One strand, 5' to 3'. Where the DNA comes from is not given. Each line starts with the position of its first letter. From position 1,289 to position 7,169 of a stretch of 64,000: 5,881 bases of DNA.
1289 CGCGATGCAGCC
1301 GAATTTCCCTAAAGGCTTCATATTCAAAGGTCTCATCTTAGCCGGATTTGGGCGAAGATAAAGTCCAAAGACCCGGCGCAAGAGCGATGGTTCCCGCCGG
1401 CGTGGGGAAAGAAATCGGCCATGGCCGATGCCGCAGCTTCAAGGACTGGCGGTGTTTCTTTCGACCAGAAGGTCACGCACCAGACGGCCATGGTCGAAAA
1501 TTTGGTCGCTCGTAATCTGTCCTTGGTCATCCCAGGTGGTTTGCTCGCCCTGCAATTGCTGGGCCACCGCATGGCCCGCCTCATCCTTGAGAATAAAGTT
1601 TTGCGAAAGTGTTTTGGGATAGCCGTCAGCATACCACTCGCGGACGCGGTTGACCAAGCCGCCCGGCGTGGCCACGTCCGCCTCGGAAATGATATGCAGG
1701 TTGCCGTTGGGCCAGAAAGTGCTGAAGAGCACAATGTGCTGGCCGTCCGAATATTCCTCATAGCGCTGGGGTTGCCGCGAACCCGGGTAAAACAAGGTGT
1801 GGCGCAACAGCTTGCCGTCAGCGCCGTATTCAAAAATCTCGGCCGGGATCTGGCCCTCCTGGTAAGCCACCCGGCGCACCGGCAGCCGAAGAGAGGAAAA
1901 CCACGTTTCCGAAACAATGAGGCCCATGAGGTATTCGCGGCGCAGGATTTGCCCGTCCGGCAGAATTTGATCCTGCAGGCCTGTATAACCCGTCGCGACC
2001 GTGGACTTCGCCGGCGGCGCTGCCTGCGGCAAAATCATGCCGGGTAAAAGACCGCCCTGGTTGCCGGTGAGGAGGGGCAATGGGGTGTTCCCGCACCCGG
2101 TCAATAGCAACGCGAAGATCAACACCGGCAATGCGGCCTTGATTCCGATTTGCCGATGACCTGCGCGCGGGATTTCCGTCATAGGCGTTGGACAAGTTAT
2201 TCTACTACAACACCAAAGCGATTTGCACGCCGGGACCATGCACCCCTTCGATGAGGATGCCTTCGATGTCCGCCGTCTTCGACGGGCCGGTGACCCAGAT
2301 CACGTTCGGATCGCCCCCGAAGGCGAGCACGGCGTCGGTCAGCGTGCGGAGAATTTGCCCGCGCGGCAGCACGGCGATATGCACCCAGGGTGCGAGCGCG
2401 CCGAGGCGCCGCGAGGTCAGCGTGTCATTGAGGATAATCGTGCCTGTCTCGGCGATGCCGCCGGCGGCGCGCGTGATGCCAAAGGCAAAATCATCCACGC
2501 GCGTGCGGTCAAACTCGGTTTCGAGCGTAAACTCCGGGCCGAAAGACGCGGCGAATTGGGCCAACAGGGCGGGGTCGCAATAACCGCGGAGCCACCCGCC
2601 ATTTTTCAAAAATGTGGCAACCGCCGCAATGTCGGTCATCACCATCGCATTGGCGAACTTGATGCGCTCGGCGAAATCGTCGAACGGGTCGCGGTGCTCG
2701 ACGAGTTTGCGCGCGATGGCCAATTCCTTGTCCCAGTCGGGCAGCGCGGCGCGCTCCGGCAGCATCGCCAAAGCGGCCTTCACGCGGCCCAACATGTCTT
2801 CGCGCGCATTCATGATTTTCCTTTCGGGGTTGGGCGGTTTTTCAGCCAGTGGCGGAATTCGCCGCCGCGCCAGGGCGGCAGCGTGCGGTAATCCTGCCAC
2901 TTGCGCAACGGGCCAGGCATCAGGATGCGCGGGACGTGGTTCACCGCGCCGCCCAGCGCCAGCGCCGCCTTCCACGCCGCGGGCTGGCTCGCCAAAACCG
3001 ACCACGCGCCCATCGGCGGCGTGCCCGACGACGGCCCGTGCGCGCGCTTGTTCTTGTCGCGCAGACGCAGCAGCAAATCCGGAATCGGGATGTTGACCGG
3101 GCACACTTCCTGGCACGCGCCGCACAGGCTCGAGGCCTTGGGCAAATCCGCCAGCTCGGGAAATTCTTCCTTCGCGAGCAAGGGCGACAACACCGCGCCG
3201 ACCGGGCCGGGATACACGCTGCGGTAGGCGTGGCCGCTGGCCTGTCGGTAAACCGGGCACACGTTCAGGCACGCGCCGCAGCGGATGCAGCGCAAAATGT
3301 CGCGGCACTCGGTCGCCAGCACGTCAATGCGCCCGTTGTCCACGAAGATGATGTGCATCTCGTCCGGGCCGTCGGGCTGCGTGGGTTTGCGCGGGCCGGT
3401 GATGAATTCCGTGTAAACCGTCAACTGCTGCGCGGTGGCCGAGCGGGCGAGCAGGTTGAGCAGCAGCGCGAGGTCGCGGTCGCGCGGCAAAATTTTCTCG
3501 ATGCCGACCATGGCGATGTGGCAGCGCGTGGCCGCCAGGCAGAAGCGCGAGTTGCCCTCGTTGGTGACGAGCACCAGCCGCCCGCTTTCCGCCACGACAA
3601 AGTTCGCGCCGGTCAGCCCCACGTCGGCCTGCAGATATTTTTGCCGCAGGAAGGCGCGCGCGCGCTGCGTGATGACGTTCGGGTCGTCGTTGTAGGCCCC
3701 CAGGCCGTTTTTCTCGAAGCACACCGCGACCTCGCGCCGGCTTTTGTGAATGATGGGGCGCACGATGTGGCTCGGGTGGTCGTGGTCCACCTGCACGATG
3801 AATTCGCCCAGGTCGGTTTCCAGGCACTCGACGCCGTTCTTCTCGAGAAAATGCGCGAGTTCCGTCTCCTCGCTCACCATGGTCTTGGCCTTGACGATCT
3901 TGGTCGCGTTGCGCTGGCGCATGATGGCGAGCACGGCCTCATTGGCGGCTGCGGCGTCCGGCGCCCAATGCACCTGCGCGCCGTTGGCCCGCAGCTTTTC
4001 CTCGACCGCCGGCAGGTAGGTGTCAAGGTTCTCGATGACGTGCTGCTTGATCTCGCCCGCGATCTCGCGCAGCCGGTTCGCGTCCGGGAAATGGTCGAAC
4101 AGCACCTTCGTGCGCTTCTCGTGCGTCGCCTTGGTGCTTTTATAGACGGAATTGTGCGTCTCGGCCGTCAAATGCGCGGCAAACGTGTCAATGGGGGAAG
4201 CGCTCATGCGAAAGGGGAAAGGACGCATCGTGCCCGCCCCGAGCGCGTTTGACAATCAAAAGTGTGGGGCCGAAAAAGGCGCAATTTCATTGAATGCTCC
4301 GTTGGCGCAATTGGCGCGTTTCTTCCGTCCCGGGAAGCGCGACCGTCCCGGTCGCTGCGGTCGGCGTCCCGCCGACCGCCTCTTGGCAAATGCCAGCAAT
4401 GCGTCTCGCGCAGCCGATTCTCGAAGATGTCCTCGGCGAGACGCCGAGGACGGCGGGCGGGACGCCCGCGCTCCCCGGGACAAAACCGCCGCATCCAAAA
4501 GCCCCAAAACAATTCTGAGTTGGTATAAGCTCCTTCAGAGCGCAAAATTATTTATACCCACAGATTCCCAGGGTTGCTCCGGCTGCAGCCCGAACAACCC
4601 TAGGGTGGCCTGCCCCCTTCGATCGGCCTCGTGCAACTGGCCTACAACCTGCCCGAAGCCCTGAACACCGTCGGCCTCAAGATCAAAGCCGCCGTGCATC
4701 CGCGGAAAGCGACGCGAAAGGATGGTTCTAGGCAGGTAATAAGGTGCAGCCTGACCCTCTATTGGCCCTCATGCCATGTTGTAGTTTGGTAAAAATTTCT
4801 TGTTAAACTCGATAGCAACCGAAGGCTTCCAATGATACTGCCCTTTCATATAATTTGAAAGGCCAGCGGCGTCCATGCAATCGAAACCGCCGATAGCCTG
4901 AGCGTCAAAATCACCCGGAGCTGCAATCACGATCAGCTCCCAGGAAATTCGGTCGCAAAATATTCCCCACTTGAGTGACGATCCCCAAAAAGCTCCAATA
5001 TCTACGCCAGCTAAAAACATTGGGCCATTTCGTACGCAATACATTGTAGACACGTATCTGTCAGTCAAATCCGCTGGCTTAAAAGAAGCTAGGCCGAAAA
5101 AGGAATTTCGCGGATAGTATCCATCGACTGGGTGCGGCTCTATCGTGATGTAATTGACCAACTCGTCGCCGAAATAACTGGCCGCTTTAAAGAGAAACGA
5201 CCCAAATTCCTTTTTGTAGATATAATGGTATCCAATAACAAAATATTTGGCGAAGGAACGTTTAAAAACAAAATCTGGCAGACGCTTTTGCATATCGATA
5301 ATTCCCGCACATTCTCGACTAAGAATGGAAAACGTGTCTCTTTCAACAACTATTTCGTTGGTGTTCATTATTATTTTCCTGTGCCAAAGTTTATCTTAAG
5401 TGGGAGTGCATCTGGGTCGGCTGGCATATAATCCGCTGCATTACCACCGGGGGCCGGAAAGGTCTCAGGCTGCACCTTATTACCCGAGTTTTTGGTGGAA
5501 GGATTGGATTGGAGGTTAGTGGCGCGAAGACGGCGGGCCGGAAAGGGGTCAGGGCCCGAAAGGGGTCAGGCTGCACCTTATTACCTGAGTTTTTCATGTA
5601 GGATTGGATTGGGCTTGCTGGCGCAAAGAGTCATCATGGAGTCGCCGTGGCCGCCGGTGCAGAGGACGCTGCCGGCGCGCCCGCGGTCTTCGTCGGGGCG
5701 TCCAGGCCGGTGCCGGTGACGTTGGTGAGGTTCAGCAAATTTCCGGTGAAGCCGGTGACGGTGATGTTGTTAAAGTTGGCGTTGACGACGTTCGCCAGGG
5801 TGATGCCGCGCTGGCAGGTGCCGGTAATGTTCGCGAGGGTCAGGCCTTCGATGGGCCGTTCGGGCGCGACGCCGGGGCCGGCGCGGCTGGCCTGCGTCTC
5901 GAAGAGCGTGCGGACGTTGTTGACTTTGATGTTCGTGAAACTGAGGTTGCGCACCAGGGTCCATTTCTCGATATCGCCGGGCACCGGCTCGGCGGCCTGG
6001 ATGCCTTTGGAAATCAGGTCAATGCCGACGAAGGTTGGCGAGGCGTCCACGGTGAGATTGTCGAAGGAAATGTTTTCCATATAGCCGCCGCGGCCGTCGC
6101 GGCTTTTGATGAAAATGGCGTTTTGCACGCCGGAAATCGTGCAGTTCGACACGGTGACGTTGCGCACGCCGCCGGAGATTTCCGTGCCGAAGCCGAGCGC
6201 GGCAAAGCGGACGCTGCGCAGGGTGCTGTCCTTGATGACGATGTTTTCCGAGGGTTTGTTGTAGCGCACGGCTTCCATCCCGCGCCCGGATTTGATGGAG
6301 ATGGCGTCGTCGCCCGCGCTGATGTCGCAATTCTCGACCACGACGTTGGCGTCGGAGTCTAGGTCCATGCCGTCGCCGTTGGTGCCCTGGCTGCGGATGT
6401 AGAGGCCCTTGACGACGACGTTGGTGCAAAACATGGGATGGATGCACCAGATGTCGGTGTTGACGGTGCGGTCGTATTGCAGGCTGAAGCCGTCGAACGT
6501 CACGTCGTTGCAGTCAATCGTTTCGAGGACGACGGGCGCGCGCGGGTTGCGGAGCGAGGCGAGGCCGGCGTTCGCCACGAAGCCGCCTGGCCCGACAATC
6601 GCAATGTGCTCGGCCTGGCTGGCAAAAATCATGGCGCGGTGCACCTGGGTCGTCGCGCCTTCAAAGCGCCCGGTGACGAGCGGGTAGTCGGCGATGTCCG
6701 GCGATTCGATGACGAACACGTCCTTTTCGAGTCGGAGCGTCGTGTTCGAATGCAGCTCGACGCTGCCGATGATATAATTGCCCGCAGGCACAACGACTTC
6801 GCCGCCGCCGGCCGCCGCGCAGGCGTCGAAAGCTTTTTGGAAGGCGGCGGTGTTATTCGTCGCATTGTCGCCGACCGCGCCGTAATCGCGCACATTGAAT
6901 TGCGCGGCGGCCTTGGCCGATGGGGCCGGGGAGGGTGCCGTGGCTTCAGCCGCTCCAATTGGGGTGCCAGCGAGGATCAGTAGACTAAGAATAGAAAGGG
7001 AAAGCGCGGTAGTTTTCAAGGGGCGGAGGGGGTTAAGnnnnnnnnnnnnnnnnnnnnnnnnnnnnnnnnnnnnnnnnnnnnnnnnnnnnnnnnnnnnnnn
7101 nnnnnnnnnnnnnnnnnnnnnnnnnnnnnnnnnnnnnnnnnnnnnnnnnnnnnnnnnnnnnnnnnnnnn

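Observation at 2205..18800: PVM-type microcompartment locus bracketed by a split lutBC / lutA lactate oxidation system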

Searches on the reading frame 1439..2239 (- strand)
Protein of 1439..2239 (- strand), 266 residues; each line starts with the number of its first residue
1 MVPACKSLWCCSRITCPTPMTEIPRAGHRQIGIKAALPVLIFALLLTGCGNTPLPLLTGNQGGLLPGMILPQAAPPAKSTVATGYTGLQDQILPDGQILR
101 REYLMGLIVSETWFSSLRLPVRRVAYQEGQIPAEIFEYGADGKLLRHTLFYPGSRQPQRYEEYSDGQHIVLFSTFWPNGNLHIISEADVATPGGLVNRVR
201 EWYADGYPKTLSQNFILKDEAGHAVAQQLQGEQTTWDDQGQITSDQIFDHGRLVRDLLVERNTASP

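Call 5: search_protein_families(library=pfam, proteins=[window:1439-2239:-])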
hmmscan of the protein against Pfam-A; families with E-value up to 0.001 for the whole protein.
window:1439-2239:- (266 aa): 0 families

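Call 7: search_protein_families(library=ncbifam, proteins=[window:1439-2239:-], max_evalue=0.00001)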
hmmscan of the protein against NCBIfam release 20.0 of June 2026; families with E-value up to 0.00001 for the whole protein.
window:1439-2239:- (266 aa): 0 families

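Call 62: search_protein_families(library=padloc, proteins=[window:1439-2239:-], max_evalue=0.01)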
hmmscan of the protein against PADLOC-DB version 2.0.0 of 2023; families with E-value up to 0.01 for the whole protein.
window:1439-2239:- (266 aa): 0 families
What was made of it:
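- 1439..2239 (-): Conserved lipoprotein-like gene (up266) that follows lutC in relatives. No Pfam, NCBIfam or PADLOC family (calls 5, 7, 62).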

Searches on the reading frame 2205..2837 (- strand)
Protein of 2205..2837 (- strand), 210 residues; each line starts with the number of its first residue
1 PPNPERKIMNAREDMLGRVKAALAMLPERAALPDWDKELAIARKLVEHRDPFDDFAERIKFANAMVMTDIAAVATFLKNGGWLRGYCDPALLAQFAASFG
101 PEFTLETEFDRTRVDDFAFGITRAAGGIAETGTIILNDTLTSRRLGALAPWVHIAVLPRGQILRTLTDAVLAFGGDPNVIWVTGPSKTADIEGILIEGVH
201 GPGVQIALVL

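Call 5: search_protein_families(library=pfam, proteins=[window:2205-2837:-])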
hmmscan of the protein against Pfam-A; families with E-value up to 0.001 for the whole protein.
window:2205-2837:- (210 aa): 1 family
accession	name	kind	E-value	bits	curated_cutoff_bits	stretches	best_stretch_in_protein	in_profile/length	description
PF02589.21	LUD_dom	-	2.2e-19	70.3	22.6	1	95-203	62-182/189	LUD domain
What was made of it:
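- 2205..2813 (-): lutC (LUD-domain subunit). PF02589, 70 bits (call 5).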

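Call 7: search_protein_families(library=ncbifam, proteins=[window:2205-2837:-], max_evalue=0.00001)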
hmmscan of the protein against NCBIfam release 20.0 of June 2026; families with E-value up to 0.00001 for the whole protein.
window:2205-2837:- (210 aa): 0 families

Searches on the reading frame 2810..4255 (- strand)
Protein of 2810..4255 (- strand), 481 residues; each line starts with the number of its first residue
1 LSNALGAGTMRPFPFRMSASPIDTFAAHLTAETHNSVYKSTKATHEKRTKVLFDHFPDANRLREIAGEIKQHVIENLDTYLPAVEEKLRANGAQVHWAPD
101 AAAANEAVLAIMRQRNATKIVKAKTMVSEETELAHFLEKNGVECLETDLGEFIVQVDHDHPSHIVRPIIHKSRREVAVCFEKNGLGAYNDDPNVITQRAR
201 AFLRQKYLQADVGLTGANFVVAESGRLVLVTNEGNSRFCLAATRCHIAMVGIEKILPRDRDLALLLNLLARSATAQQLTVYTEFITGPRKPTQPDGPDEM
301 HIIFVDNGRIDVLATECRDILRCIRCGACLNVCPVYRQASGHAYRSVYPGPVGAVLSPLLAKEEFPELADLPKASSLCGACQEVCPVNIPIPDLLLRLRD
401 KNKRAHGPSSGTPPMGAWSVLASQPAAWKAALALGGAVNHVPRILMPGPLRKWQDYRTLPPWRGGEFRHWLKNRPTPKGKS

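Call 5: search_protein_families(library=pfam, proteins=[window:2810-4255:-])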
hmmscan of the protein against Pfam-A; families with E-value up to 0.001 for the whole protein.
window:2810-4255:- (481 aa): 13 families
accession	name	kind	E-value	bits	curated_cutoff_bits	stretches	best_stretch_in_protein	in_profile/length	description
PF02589.21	LUD_dom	-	1.4e-46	159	22.6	1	84-305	4-189/189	LUD domain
PF13183.11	Fer4_8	-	2.8e-14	53.9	27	1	321-389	3-68/68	4Fe-4S dicluster domain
PF11870.13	LutB_C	-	7.2e-08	33.1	26.8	1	405-474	21-86/88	Lactate utilisation protein B, C-terminal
PF00037.32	Fer4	-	2.4e-07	30.7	21.1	1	322-335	7-20/24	4Fe-4S binding domain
PF13187.11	Fer4_9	-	2.7e-06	27.7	27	0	315-334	29-48/52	4Fe-4S dicluster domain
PF12798.12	Fer4_3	-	4.3e-06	27.6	27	0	323-335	1-13/15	4Fe-4S binding domain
PF12838.12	Fer4_7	-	6.8e-06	26.9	27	1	322-389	1-52/52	4Fe-4S dicluster domain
PF13534.11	Fer4_17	-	1.4e-05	25.9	22.2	1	322-389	1-60/61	4Fe-4S dicluster domain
PF13237.11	Fer4_10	-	2.1e-05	24.8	25.5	0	322-336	8-23/53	4Fe-4S dicluster domain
PF12837.12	Fer4_6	-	7.6e-05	22.9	25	0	322-336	8-22/24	4Fe-4S binding domain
PF12800.12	Fer4_4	-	0.0001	22.8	24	0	322-336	3-17/17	4Fe-4S binding domain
PF12797.12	Fer4_2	-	0.00012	22.3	24.5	0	319-335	6-22/22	4Fe-4S binding domain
PF13484.11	Fer4_16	-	0.00021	22.5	30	0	322-388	1-66/66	4Fe-4S double cluster binding domain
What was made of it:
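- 2810..4207 (-): lutB (LUD domain + two 4Fe-4S clusters). PF02589, PF13183 and PF11870 (call 5).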

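Call 7: search_protein_families(library=ncbifam, proteins=[window:2810-4255:-], max_evalue=0.00001)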
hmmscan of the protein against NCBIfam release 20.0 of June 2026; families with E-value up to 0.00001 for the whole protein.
window:2810-4255:- (481 aa): 4 families
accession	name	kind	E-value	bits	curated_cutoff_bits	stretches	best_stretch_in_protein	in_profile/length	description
TIGR00273.1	TIGR00273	equivalog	1.3e-136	455.9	444.8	1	46-460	18-432/432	LutB/LldF family L-lactate oxidation iron-sulfur protein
NF045670.1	quin_L_LdhH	equivalog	1.6e-109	367.2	800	1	44-410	26-391/706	L-lactate dehydrogenase (quinone) large subunit LdhH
NF008369.0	PRK11168.1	equivalog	8.8e-08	31.4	278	1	321-474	11-157/401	anaerobic glycerol-3-phosphate dehydrogenase subunit C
TIGR03379.1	glycerol3P_GlpC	equivalog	3.1e-06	26.2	279.9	1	322-474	6-153/397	anaerobic glycerol-3-phosphate dehydrogenase subunit GlpC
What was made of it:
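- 2810..4207 (-): TIGR00273 scores 455.9 against a cutoff of 444.8 (call 7).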

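Call 51: find_encoding_contigs(protein=window:2810-4207:-, flank=6000, max_places=5)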
Protein window:2810-4207:- (465 aa): no gene with exactly this product is on record in the collection.

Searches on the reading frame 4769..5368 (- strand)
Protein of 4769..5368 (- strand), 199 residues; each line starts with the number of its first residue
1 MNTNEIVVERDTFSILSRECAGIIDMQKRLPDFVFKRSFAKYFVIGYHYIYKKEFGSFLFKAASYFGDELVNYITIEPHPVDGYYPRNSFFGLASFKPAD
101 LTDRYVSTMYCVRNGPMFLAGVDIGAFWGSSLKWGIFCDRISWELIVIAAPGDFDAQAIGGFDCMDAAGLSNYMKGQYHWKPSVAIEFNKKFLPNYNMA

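Call 5: search_protein_families(library=pfam, proteins=[window:4769-5368:-])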
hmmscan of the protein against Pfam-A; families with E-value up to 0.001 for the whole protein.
window:4769-5368:- (199 aa): 0 families

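Call 7: search_protein_families(library=ncbifam, proteins=[window:4769-5368:-], max_evalue=0.00001)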
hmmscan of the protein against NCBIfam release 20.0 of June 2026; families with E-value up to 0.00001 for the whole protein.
window:4769-5368:- (199 aa): 0 families

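Call 50: find_encoding_contigs(protein=window:4769-5368:-, flank=6000, max_places=5)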
Protein window:4769-5368:- (199 aa): 2 contigs read that carry it; 2 places shown.
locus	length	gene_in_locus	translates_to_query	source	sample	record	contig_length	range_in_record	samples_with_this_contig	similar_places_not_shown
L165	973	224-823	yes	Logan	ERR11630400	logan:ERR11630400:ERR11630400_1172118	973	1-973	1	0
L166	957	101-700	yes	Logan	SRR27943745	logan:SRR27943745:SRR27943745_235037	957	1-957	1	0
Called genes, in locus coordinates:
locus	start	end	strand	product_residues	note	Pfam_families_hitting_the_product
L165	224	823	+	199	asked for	-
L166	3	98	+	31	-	?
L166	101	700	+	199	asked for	-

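Call 62: search_protein_families(library=padloc, proteins=[window:4769-5368:-], max_evalue=0.01)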
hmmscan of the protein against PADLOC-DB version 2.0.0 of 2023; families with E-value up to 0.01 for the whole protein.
window:4769-5368:- (199 aa): 0 families

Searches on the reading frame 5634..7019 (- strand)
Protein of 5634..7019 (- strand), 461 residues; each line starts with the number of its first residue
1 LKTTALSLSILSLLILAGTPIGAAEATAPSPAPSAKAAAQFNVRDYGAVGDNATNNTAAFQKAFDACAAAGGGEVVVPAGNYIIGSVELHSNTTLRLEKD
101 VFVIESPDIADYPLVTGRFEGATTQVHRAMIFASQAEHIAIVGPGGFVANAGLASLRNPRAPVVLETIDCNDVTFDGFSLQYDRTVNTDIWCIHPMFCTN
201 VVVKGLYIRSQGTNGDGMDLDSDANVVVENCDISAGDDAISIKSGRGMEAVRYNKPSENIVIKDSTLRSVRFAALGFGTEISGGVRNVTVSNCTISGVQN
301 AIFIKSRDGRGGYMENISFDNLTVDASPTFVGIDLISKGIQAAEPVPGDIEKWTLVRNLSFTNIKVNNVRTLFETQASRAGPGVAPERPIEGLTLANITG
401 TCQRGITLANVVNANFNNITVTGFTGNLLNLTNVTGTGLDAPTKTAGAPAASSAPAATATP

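Call 5: search_protein_families(library=pfam, proteins=[window:5634-7019:-])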
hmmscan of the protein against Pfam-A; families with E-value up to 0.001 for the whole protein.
window:5634-7019:- (461 aa): 4 families
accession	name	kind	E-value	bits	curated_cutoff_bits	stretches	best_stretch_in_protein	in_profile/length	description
PF00295.23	Glyco_hydro_28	-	4.1e-18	66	22.9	1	68-326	2-242/324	Glycosyl hydrolases family 28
PF12708.12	Pect-lyase_RHGA_epim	-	2.6e-15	57.3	27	1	41-95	2-58/213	Rhamnogalacturonase A/epimerase, pectate lyase-like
PF13229.12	Beta_helix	-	2.9e-07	30.7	25.9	1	198-309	54-149/158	Right handed beta helix region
PF00544.25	Pectate_lyase_4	-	0.0004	20.5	24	0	185-300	49-171/211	Pectate lyase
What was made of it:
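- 5634..7019 (-): Secreted GH28 (galacturonidase/rhamnogalacturonidase-like), divergent from DeoR; left end of the inverted block. PF00295 and PF12708 (call 5).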

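Call 7: search_protein_families(library=ncbifam, proteins=[window:5634-7019:-], max_evalue=0.00001)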
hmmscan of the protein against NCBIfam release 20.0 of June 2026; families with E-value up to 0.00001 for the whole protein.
window:5634-7019:- (461 aa): 5 families
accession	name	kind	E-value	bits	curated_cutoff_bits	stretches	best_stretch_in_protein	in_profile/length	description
NF049892.1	AlphdgalacturondseBT4155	equivalog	1e-61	209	800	2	157-382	201-420/454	alpha-d-galacturonidase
NF051861.1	PolglcturonPglBAgro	equivalog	5.5e-39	134.1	600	1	52-331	7-287/437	polygalacturonase PglB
NF049899.1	RhamgalacuronBT4153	equivalog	1.6e-38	132.5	650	1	37-328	43-348/432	rhamnogalacturonidase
NF051860.1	PolglcturonPglAAgro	equivalog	8.8e-37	126.9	600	1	47-333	90-396/502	polygalacturonase PglA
NF049898.1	RhamgalacuronBT4146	equivalog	4.7e-31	108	500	2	43-265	1-225/445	rhamnogalacturonidase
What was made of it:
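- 5634..7019 (-): Best NCBIfam hits are far below their cutoffs (call 7).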
